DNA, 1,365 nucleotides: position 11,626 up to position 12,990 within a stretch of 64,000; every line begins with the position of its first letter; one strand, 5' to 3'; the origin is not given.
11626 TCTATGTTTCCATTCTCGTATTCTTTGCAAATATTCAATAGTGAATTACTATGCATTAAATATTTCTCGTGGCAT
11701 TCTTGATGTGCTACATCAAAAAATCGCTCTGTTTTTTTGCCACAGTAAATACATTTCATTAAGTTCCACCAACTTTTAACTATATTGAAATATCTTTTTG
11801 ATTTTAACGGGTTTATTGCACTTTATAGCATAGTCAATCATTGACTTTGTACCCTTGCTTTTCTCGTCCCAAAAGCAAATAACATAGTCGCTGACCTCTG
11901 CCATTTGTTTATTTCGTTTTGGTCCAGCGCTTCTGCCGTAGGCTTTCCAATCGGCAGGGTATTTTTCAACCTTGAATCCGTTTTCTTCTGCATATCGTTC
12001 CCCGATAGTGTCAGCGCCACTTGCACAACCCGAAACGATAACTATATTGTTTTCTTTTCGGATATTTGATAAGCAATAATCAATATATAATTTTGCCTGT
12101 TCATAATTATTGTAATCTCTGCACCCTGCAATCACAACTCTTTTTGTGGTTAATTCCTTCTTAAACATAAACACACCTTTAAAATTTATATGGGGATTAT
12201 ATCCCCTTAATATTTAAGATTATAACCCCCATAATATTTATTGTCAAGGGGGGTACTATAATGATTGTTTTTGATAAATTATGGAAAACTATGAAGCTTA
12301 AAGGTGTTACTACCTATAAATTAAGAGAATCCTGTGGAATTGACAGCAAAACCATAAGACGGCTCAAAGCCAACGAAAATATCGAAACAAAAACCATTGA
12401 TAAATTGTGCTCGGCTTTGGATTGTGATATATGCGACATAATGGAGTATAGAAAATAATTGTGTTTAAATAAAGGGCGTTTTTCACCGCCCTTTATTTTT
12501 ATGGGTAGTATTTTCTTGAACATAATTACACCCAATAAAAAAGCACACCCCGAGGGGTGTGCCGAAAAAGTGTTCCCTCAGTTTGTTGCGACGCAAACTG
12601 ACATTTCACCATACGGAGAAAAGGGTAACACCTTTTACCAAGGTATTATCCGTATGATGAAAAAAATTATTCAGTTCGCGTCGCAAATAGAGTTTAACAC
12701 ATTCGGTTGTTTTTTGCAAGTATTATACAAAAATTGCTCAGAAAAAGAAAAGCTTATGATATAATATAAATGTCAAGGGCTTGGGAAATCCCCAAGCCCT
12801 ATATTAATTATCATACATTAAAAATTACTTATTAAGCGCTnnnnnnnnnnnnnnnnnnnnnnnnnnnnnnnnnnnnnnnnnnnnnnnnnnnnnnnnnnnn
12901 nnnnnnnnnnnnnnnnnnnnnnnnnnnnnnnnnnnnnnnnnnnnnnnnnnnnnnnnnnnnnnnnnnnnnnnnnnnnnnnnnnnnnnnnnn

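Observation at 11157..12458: Compact cassette of a Zn-ribbon protein, a DUF2493/SLOG protein and a divergent Xre regulator, a candidate conflict (defence or toxin-antitoxin-like) module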

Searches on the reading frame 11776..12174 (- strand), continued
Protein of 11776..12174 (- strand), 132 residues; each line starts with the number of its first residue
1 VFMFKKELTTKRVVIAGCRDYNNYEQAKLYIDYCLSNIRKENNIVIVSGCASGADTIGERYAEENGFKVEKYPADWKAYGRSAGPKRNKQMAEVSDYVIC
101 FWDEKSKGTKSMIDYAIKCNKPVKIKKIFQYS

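Call 102: predict_structure(alignment_id=A10)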
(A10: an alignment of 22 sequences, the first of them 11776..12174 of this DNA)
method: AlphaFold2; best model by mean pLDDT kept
length: 132 residues; sequences in the alignment: 22
mean_pLDDT: 89.1   pTM: 0.82
mean pLDDT of the five models: 89.1, 88.4, 87.9, 87.7, 87.6
residues with pLDDT >= 90: 94; 70-90: 28; 50-70: 6; < 50: 4
segments of 3 or more residues with pLDDT < 50: 1-3
pLDDT, mean of each block of 10 residues (from residue 1): 66 91 92 92 91 83 95 91 92 96 92 97 89 50
secondary structure, 60 per line:
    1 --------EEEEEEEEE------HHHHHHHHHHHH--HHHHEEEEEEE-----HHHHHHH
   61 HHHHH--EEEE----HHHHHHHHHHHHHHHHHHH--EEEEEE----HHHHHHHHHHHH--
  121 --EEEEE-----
elements in order: E9-17 H24-35 H38-41 E42-48 H54-65 E68-71 H76-94 E97-102 H107-118 E123-127

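Call 106: fold_search(model_id=the predicted structure, library=pdb)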
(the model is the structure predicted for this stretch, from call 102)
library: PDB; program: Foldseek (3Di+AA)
matches with E <= 10: 1731; with E <= 0.001: 6
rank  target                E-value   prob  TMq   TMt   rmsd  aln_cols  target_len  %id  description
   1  8zva                  1.1e-04  1.00  0.63  0.29   5.5       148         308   18  structure of ShosA from E.coli APEC O1 (released 2025-04-09)
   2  3uqz_A                1.8e-04  1.00  0.67  0.34   4.6       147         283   21  X-ray structure of DNA processing protein A (DprA) from Streptococcus pneumoniae (released 2012-08-29)
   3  4ljk_D                4.8e-04  1.00  0.60  0.39   4.9       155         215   21  Structural insights into the unique single-stranded DNA binding mode of DNA processing protein A from Helicobacter pyl (released 2014-01-01)
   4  7uxs_B                9.2e-04  1.00  0.50  0.38   5.5       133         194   20  Crystal structure of the BcThsA SLOG domain in complex with 3'cADPR (released 2022-09-07)
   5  6lhx_A                9.8e-04  1.00  0.57  0.20   4.3       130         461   20  Crystal structure of ThsA (released 2020-06-24)
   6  6lhx_B                9.8e-04  1.00  0.50  0.21   5.8       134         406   19  Crystal structure of ThsA (released 2020-06-24)
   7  3uqz_C                1.1e-03  1.00  0.65  0.33   5.2       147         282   22  X-ray structure of DNA processing protein A (DprA) from Streptococcus pneumoniae (released 2012-08-29)
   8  6lhx_C                1.5e-03  1.00  0.52  0.19   5.6       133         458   20  Crystal structure of ThsA (released 2020-06-24)
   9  4ljk_F                2.3e-03  1.00  0.63  0.40   4.6       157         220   22  Structural insights into the unique single-stranded DNA binding mode of DNA processing protein A from Helicobacter pyl (released 2014-01-01)
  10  4ljl_A                2.8e-03  1.00  0.59  0.38   4.5       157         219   21  Structural insights into the unique single-stranded DNA binding mode of DNA processing protein A from Helicobacter pyl (released 2014-01-01)
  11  3a11_B                2.8e-03  1.00  0.54  0.26   5.0       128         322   12  Crystal structure of ribose-1,5-bisphosphate isomerase from Thermococcus kodakaraensis KOD1 (released 2010-03-31)
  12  3k32_C                2.8e-03  0.96  0.42  0.32   6.6       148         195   10  The crystal structure of predicted subunit of tRNA methyltransferase from Methanocaldococcus jannaschii DSM (released 2010-01-12)
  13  5b04_G                3.6e-03  0.99  0.51  0.23   5.8       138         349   10  Crystal structure of the eukaryotic translation initiation factor 2B from Schizosaccharomyces pombe (released 2016-02-24)
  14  6jlz_H                3.8e-03  0.99  0.50  0.22   6.1       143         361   10  P-eIF2a - eIF2B complex (released 2019-05-01)
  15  3k32_B                3.8e-03  0.98  0.45  0.34   6.3       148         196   10  The crystal structure of predicted subunit of tRNA methyltransferase from Methanocaldococcus jannaschii DSM (released 2010-01-12)
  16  4ljk_G                4.1e-03  1.00  0.59  0.39   4.5       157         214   22  Structural insights into the unique single-stranded DNA binding mode of DNA processing protein A from Helicobacter pyl (released 2014-01-01)
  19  3uqz_B                5.7e-03  1.00  0.61  0.31   5.6       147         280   21  X-ray structure of DNA processing protein A (DprA) from Streptococcus pneumoniae (released 2012-08-29)
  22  4ljk_A                6.9e-03  1.00  0.60  0.39   4.4       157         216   21  Structural insights into the unique single-stranded DNA binding mode of DNA processing protein A from Helicobacter pyl (released 2014-01-01)
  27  4ljk_B                8.4e-03  1.00  0.57  0.37   4.7       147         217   21  Structural insights into the unique single-stranded DNA binding mode of DNA processing protein A from Helicobacter pyl (released 2014-01-01)
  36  6lhx_D                1.4e-02  0.99  0.56  0.22   4.8       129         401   19  Crystal structure of ThsA (released 2020-06-24)
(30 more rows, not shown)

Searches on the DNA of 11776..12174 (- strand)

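Call 70: search_dna_similar(query=L027:4830-5010:+, collection=plasmids, mode=distant, max_evalue=0.01)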
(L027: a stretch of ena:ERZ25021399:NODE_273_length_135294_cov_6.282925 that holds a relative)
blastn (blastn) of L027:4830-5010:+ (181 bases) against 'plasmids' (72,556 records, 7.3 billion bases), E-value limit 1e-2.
No match.

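Call 71: search_dna_similar(query=L027:4830-5010:+, collection=phages, mode=distant, max_evalue=0.01)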
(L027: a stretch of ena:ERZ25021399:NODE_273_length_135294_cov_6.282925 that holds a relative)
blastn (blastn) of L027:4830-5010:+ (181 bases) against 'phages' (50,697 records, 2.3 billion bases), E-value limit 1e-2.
No match.

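Call 85: build_rna_model(alignment_id=A5, structure=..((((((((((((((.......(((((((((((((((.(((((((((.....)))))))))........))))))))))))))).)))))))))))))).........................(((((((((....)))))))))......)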
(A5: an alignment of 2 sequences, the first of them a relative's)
Model R1 built from alignment A5 (2 sequences, 153 columns); structure: as given.
model positions 153; base pairs 47; branch points 1; effective number of sequences 0.73; information 0.589 bits per position. Calibrated on 0.2 Mb of random sequence (short: E-values are rough).
structure used (alignment columns):
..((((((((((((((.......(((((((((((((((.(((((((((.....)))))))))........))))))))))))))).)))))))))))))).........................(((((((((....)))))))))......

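Call 86: search_with_rna_model(model_id=R1, sources=[window, L001, L002, L003, L004, L005, L006, L007, L008, L009, L010, L011, L012, L013, L014, L015, L016, L017, L018, L019, L020, L021, L022, L023, L024, L025, L026, L027, L030, L031, L032, L033, L034], max_evalue=1, make_alignment=true)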
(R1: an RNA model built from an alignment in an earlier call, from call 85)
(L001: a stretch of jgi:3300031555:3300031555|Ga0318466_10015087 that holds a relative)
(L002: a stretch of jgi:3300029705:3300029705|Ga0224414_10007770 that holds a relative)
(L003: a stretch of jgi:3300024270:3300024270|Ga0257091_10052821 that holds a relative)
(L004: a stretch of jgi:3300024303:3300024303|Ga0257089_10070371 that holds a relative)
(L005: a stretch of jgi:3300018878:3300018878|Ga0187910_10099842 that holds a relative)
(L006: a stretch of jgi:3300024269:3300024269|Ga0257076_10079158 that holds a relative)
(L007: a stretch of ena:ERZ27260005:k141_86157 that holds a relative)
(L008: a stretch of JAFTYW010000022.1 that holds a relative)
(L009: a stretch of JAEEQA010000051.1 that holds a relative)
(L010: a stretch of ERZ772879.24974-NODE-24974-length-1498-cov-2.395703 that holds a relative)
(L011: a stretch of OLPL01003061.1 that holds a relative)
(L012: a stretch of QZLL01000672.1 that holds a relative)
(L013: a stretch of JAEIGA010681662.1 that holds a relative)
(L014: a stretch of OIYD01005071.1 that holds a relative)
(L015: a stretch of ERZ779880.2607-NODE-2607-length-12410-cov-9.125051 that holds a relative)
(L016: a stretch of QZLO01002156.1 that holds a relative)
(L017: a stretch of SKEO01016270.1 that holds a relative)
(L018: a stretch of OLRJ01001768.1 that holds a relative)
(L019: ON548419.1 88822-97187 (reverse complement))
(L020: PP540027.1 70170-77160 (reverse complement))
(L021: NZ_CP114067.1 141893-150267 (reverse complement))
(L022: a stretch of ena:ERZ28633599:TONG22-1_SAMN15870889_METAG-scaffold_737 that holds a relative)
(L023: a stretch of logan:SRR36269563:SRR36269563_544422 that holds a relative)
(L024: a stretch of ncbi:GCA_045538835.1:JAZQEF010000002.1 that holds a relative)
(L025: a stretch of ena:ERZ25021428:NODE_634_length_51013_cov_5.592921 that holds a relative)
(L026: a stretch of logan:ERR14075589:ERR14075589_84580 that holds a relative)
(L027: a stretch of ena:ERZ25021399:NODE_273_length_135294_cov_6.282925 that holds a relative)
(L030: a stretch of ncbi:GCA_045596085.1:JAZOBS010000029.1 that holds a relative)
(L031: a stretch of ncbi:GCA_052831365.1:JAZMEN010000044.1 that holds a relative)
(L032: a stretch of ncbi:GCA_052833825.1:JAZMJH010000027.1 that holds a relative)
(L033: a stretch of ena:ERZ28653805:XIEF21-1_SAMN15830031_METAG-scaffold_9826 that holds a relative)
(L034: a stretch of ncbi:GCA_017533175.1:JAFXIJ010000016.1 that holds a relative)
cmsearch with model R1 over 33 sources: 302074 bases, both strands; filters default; matches with E-value up to 1: 26.
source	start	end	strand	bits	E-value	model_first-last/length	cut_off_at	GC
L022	4834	4986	+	194.2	1.6e-46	1-153/153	no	0.41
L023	117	268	+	191.2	8.5e-46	1-153/153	no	0.39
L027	4837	4985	+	131.4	1e-30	1-153/153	no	0.45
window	12537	12688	-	123.3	1.1e-28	1-153/153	no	0.43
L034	196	347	+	113.7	2.9e-26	1-153/153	no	0.46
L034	2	159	+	93.7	3.2e-21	1-153/153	no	0.41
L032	3825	3985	+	67.3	1.4e-14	1-153/153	no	0.4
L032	3559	3717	+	66.4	2.4e-14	1-153/153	no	0.42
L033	244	392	+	57.4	4.6e-12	1-153/153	no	0.4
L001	4391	4556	+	54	3.3e-11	1-153/153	no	0.38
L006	1297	1462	+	54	3.3e-11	1-153/153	no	0.38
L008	9413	9578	+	54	3.3e-11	1-153/153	no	0.38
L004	1899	2053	+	52.8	6.5e-11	1-153/153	no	0.38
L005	1177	1331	+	52.8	6.5e-11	1-153/153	no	0.38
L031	3831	3985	+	50.9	2e-10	1-153/153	no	0.41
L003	4105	4272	-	46.9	2e-09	1-153/153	no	0.4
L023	89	218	-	30.9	2.2e-05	1-153/153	no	0.32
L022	4806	4935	-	30.5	2.7e-05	1-153/153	no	0.33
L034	189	300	-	26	0.00036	1-153/153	no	0.41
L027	4783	4936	-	18.6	0.027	1-153/153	no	0.36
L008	7684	7794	-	15.9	0.13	1-153/153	no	0.32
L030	899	967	-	13.9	0.4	1-153/153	no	0.43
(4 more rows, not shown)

Alignment A6: 26 matches aligned to the model, 320 columns, each read 5' to 3' on its own strand. Consensus structure (alignment columns), stored with it:
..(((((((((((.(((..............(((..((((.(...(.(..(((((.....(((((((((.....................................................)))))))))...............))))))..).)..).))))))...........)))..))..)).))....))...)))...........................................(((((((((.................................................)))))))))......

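Call 87: search_with_rna_model(model_id=R1, sources=[window, L001, L003, L004, L022, L027, L031, L032, L033, L034], max_evalue=1e-7, make_alignment=true, show_alignments=0)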
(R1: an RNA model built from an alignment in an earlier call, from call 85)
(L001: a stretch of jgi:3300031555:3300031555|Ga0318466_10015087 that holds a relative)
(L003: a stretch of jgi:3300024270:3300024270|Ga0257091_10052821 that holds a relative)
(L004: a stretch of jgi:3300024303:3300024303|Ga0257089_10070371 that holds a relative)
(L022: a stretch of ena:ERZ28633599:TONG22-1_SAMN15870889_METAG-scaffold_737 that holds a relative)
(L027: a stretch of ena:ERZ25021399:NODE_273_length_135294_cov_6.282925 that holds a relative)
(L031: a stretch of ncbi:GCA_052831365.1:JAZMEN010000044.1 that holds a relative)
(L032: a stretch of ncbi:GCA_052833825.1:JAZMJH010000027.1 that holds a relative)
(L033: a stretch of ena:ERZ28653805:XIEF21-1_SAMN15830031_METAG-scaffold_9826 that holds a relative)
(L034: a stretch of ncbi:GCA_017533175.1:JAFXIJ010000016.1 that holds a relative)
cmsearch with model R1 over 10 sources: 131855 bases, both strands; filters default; matches with E-value up to 1e-7: 12.
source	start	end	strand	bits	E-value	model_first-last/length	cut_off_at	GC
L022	4834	4986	+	194.2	6.8e-47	1-153/153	no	0.41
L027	4837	4985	+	131.4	4.4e-31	1-153/153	no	0.45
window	12537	12688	-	123.3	5e-29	1-153/153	no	0.43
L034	196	347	+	113.7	1.3e-26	1-153/153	no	0.46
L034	2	159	+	93.7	1.4e-21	1-153/153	no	0.41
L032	3825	3985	+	67.3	6.2e-15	1-153/153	no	0.4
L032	3559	3717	+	66.4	1e-14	1-153/153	no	0.42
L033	244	392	+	57.4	2e-12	1-153/153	no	0.4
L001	4391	4556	+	54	1.4e-11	1-153/153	no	0.38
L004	1899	2053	+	52.8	2.8e-11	1-153/153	no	0.38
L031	3831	3985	+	50.9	8.7e-11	1-153/153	no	0.41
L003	4105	4272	-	46.9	8.9e-10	1-153/153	no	0.4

Alignment A7: 12 matches aligned to the model, 258 columns, each read 5' to 3' on its own strand. Consensus structure (alignment columns), stored with it:
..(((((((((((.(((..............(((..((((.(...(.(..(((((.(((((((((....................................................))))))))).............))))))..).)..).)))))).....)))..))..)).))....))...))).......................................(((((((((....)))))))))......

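Call 91: search_rna_families(sources=[L031, L034, L022, L027, L003, L001], threshold=evalue, max_evalue=0.05)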
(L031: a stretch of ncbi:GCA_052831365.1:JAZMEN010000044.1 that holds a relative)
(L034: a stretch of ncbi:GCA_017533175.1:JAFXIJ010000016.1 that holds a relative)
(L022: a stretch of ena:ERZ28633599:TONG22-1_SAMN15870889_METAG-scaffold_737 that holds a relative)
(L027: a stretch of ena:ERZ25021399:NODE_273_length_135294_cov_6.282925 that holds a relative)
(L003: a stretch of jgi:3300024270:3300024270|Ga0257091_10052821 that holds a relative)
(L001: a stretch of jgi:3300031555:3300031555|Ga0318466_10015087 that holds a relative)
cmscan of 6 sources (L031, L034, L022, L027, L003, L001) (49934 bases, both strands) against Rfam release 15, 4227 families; matches with E-value up to 0.05: 1.
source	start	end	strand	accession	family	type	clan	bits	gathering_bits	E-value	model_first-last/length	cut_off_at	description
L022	5923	6243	-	RF02541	LSU_rRNA_bacteria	Gene; rRNA;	CL00112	328.4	50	3e-104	2604-2925/2925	5'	Bacterial large subunit ribosomal RNA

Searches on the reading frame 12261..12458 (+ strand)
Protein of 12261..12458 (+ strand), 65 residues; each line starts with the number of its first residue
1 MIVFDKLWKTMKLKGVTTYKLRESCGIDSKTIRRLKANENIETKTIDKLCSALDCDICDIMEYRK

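Call 4: search_protein_families(library=pfam, proteins=[window:12261-12458:+], max_evalue=0.1)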
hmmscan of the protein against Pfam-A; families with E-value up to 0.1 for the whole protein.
window:12261-12458:+ (65 aa): 2 families
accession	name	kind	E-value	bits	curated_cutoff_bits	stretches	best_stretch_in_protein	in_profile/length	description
PF13443.12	HTH_26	-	4.5e-15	56.1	22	1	6-63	1-60/63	Cro/C1-type HTH DNA-binding domain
PF01381.28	HTH_3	-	0.043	14.3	23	1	12-59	6-54/55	Helix-turn-helix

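Call 5: search_protein_families(library=padloc, proteins=[window:12261-12458:+], max_evalue=1)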
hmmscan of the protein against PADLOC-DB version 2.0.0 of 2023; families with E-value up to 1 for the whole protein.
window:12261-12458:+ (65 aa): 2 families
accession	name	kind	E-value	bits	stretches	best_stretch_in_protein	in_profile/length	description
PDLC04760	PDC-M64C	-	0.00021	19.6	1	3-63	27-88/93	-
PDLC03946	RmrA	-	0.00036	17.4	1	9-54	9-55/357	-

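Call 6: search_protein_families(library=phrogs, proteins=[window:12261-12458:+], max_evalue=0.1)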
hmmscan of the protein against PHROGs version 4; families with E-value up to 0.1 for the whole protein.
window:12261-12458:+ (65 aa): 5 families
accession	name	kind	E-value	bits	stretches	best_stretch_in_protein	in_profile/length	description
phrog_8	-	transcription regulation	0.00018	22.1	1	7-62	165-217/346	transcriptional regulator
phrog_2967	-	transcription regulation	0.0045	17.6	1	6-63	14-72/225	transcriptional regulator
phrog_4583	-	transcription regulation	0.0061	17.6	1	10-62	18-71/81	transcriptional repressor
phrog_725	-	transcription regulation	0.0062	17.5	1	12-54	22-59/101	CII-like regulator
phrog_1373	-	transcription regulation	0.066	14.2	1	7-57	68-119/166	transcriptional regulator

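Call 42: search_protein_families(library=ncbifam, proteins=[window:12261-12458:+], max_evalue=0.01)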
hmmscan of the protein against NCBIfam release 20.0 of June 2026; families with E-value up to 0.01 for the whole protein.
window:12261-12458:+ (65 aa): 1 family
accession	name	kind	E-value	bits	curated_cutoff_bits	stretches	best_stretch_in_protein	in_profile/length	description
NF000090.1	trans_reg_VanU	equivalog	8e-09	35.6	150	1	3-62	4-63/75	glycopeptide resistance transcriptional regulator VanU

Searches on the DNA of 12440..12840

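Call 58: search_rna_families(source=window, start=12440, end=12840, threshold=evalue, max_evalue=10)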
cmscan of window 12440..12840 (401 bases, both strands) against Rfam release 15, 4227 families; matches with E-value up to 10: 28.
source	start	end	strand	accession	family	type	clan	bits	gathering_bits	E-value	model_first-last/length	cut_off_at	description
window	12465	12665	-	RF01819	RsaD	Gene; sRNA;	-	25.3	50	0.017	1-189/189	no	RNA Staph. aureus D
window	12774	12828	-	RF02596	cyano_het_sRNA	Gene; sRNA;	-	24.4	35.7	0.011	1-56/56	no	Cyanobacteria heterocyst sRNA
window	12454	12569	-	RF01858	RsaF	Gene; sRNA;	-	23.4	60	0.025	1-119/119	no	RNA Staph. aureus F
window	12534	12624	-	RF02869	ncS025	Gene; sRNA;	-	22.2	46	0.083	1-85/85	no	Burkholderia sRNA 25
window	12461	12541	-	RF02029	sraA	Gene; sRNA;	-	21.6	56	0.53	1-95/95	no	sraA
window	12468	12568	-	RF02901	AaHKsRNA41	Gene; sRNA;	-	20.2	97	0.015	1-187/187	no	Aggregatibacter sRNA 41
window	12459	12553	-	RF02058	STnc400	Gene;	-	20.2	80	0.17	1-125/125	no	Gammaproteobacterial sRNA STnc400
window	12467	12596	-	RF01770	rimP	Cis-reg; leader;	-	19.9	47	0.72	1-102/102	no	Gammaprotebacteria rimP leader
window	12466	12563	-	RF04184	BTnc060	Gene; sRNA;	-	18.3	228.9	1.5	1-213/213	no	Bacteroides sRNA BTnc060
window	12646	12801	+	RF02590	Spy1186876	Gene; sRNA;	-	17.9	208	0.092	1-243/243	no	S. pyogenes small RNA 1186876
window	12533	12609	-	RF02538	TarB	Gene; sRNA;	-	17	80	0.97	1-79/79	no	Vibrio ToxT activated RNA TarB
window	12465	12514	+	RF02420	Bp1_162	Gene; sRNA;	-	16.8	50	3.1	1-100/100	no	Burkholderia sRNA Bp1_Cand612_SIPHT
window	12776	12810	+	RF01093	RF_site5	Cis-reg; frameshift_element;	-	16.7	35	2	14-54/60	no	Ma3 gene ribosomal frameshift signal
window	12440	12612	+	RF01582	RUF4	Gene; sRNA;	-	16.5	55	0.67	111-277/277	5'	RNA of unknown function RUF4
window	12649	12678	+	RF00476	snosnR61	Gene; snRNA; snoRNA; CD-box;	CL00051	16.5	45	4.2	1-85/85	no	Small nucleolar RNA snR61/Z1/Z11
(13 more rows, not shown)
